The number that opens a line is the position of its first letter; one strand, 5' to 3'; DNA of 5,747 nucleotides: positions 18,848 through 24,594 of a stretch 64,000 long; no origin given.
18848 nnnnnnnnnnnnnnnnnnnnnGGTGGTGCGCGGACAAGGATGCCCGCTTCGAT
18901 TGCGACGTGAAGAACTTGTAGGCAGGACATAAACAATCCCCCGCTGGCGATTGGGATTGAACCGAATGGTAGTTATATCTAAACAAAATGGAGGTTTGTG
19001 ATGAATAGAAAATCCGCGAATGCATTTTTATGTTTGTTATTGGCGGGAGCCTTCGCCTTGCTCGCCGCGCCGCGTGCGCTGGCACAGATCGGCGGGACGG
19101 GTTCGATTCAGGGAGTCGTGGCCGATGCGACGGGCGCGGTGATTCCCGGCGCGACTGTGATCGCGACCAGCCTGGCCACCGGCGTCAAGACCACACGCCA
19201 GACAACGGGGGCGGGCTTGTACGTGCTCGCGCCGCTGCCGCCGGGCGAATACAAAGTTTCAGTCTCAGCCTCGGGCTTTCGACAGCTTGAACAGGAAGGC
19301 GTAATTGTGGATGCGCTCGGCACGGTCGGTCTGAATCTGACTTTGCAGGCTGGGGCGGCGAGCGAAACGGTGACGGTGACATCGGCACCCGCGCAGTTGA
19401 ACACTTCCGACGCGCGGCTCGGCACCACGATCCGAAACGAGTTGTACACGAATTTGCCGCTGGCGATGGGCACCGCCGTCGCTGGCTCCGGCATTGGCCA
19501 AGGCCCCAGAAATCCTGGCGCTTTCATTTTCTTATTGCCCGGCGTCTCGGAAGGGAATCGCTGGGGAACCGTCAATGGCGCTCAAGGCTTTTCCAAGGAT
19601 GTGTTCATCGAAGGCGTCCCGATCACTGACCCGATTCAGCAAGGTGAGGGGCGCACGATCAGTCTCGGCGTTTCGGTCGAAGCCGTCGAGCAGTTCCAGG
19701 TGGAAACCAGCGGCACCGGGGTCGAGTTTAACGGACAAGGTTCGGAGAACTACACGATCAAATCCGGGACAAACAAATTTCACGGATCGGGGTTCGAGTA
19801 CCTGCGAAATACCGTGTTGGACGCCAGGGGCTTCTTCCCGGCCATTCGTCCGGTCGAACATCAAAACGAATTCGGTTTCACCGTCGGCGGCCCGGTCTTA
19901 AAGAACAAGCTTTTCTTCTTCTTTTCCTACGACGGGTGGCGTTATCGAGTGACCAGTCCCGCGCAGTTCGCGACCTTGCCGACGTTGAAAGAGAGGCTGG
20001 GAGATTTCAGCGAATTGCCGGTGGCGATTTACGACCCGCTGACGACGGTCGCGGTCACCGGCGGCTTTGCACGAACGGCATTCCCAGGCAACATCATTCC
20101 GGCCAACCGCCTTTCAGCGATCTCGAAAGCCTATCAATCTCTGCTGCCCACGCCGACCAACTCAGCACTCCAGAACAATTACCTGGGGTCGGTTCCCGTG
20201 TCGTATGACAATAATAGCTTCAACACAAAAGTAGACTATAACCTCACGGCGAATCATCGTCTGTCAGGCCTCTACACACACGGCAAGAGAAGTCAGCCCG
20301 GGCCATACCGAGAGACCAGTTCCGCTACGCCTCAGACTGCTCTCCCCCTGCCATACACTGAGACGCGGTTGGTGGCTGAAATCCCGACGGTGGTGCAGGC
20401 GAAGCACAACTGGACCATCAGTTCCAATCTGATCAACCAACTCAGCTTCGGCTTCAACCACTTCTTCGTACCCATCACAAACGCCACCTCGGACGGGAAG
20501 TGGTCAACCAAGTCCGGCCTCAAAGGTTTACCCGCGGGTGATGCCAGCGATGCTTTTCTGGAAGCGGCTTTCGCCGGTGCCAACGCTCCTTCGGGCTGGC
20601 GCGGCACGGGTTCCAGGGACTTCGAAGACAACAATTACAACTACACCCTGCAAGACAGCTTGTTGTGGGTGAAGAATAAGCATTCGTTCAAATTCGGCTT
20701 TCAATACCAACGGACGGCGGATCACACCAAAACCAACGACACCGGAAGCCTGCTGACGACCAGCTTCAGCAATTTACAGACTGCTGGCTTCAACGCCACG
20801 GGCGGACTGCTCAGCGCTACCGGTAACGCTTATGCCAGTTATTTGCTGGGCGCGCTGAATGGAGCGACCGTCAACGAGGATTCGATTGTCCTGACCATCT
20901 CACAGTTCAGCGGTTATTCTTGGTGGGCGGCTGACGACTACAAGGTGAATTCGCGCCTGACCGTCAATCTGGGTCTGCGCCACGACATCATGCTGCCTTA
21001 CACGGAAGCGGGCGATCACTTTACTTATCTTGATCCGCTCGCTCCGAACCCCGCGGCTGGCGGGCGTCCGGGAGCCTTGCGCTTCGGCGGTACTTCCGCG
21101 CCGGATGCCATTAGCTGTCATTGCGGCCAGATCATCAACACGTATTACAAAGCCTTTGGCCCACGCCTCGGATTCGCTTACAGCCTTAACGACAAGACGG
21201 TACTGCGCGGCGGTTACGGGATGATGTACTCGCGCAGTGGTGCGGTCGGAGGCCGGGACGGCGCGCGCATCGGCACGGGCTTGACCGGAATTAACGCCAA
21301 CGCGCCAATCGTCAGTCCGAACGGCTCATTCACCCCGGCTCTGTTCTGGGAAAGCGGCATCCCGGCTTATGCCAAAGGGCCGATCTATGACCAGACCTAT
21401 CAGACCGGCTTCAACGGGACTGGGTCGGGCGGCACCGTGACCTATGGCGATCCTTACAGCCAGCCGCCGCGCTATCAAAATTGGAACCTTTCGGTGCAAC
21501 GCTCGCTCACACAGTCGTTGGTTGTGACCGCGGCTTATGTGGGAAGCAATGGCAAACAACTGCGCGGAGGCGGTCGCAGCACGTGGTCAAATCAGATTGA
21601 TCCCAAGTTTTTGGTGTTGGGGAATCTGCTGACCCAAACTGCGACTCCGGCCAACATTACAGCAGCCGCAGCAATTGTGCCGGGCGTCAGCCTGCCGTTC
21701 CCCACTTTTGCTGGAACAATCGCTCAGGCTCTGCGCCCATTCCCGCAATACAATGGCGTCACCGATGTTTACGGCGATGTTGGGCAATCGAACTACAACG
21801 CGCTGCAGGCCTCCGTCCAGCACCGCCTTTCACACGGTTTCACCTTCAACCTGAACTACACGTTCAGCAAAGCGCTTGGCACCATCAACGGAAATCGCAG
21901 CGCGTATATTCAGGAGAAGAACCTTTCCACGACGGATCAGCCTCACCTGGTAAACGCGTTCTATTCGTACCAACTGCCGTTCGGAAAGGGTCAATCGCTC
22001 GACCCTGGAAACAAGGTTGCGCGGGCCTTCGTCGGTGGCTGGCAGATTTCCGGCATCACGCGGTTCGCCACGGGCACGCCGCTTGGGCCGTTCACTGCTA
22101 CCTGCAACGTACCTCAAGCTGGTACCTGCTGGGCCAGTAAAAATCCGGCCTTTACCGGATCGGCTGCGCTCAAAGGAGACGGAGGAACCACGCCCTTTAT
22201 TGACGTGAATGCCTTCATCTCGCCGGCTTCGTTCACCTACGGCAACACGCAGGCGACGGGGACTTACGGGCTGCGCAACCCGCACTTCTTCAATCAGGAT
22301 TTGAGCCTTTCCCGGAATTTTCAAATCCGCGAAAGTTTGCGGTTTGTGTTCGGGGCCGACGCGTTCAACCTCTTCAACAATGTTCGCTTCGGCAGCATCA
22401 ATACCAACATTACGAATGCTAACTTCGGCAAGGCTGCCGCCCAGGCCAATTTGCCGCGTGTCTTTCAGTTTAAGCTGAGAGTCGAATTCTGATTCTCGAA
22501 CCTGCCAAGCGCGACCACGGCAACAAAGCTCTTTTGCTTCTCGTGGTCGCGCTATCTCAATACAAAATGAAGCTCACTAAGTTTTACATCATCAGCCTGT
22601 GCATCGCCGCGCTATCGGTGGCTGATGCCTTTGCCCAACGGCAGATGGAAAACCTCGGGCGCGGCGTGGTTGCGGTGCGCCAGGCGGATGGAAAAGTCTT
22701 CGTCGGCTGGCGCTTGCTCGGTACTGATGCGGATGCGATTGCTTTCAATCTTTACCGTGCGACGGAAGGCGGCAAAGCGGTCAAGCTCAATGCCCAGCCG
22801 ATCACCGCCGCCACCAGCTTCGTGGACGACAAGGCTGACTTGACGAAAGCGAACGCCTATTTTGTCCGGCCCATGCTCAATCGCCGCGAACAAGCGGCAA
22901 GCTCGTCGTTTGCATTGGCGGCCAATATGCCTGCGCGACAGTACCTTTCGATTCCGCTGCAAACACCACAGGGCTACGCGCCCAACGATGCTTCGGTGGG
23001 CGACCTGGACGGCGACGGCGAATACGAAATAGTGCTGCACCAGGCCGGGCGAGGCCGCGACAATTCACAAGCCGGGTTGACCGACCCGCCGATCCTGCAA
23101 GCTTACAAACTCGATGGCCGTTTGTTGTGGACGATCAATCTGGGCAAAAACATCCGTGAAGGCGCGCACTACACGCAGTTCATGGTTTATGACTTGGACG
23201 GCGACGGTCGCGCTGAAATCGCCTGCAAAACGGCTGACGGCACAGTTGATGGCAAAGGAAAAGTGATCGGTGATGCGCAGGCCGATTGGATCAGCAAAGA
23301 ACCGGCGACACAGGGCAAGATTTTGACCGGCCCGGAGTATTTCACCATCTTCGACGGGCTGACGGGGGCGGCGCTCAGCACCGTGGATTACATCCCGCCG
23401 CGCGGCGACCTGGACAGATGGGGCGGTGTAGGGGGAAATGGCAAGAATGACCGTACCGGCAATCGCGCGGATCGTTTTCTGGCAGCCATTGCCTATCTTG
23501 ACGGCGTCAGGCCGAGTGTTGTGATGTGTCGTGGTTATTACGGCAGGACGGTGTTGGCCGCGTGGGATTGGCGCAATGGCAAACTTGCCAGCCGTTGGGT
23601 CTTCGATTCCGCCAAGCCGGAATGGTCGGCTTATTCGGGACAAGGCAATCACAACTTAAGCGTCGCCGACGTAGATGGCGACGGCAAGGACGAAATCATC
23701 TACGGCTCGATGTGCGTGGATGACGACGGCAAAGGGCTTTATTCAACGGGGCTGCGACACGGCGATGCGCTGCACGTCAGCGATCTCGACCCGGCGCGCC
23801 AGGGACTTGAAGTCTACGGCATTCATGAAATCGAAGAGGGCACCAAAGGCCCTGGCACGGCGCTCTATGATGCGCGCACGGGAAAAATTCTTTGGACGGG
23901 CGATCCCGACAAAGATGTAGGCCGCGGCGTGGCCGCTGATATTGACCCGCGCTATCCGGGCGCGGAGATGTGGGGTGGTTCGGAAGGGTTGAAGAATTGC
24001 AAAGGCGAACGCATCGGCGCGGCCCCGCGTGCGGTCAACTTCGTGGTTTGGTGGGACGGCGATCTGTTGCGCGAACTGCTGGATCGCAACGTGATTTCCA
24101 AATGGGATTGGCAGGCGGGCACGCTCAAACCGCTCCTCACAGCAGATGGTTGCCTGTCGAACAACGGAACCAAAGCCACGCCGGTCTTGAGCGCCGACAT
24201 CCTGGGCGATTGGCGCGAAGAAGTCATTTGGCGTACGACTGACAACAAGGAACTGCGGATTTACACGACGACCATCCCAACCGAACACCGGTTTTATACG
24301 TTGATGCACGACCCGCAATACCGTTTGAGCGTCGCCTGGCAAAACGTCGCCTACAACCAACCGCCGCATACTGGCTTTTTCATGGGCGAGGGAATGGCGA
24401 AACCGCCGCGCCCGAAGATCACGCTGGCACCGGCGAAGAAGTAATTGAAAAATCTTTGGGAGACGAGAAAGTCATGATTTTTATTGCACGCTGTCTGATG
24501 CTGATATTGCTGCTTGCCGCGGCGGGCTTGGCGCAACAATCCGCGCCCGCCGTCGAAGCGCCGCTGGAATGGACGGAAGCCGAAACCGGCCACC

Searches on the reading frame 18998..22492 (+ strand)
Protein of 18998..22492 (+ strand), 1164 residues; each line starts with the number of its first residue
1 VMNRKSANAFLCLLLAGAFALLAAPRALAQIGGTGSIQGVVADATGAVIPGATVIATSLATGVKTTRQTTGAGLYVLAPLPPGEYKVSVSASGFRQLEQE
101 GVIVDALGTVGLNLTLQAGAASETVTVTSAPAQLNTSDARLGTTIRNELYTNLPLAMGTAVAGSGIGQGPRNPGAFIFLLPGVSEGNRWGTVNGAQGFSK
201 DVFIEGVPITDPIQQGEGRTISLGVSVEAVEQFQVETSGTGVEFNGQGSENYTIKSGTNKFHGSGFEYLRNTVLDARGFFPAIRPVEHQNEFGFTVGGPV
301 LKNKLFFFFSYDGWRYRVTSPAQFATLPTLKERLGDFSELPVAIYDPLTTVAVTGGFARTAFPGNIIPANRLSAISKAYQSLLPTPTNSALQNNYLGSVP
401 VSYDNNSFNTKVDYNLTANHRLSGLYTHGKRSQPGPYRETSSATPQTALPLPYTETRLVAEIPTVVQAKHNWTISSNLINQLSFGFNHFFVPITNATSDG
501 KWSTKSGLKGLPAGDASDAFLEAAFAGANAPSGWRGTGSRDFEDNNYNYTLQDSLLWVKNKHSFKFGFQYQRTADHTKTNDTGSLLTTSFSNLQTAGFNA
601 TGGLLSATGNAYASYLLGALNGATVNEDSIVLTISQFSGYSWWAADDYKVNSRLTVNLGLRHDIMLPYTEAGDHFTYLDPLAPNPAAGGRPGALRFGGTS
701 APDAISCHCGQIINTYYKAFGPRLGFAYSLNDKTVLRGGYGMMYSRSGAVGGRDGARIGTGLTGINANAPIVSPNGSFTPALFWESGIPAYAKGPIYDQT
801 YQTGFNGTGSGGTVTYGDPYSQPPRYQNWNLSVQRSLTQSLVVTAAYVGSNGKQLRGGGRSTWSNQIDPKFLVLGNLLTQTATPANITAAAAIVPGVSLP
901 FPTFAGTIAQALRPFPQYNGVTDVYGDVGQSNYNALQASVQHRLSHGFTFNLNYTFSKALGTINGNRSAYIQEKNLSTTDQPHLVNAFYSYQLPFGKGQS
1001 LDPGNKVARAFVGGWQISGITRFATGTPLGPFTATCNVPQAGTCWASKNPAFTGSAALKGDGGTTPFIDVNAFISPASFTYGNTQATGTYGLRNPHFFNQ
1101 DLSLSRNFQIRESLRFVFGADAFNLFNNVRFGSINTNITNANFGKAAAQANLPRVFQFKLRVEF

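Call 8: search_protein_families(library=pfam, proteins=[window:18998-22492:+], max_evalue=0.001)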
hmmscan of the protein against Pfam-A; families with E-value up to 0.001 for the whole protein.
window:18998-22492:+ (1164 aa): 3 families
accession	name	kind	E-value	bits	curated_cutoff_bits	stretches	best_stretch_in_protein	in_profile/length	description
PF25183.1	OMP_b-brl_4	-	4.1e-190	634.6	30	1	253-1157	1-838/838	Outer membrane beta barrel domain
PF13620.12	CarboxypepD_reg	-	9.9e-19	67.9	32.3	1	36-117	1-82/82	Carboxypeptidase regulatory-like domain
PF13715.12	CarbopepD_reg_2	-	7.4e-06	26.4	32.2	1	37-103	1-64/88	CarboxypepD_reg-like domain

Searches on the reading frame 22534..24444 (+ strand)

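Call 8: search_protein_families(library=pfam, proteins=[window:22534-24444:+], max_evalue=0.001)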
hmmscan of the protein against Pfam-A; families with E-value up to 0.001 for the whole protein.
window:22534-24444:+ (636 aa): 5 families
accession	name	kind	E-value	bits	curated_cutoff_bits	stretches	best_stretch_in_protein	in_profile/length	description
PF21348.3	RGL11_C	-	1.9e-226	753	27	1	146-627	20-490/490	Rhamnogalacturonan lyase family 11, C-terminal domain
PF18370.7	RGI_lyase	-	3.3e-22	79.1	27.8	1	36-125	1-82/86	Rhamnogalacturonan I lyases beta-sheet domain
PF13517.12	FG-GAP_3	-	8e-12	46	26.9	0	343-389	20-60/61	FG-GAP-like repeat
PF01839.29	FG-GAP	-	3e-10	40.2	22.1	0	374-392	4-22/37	FG-GAP repeat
PF25292.1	Beta-prop_CGLA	-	7.7e-09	35.9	26.8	0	190-238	13-56/316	Lambda-carrageenase beta-propeller domain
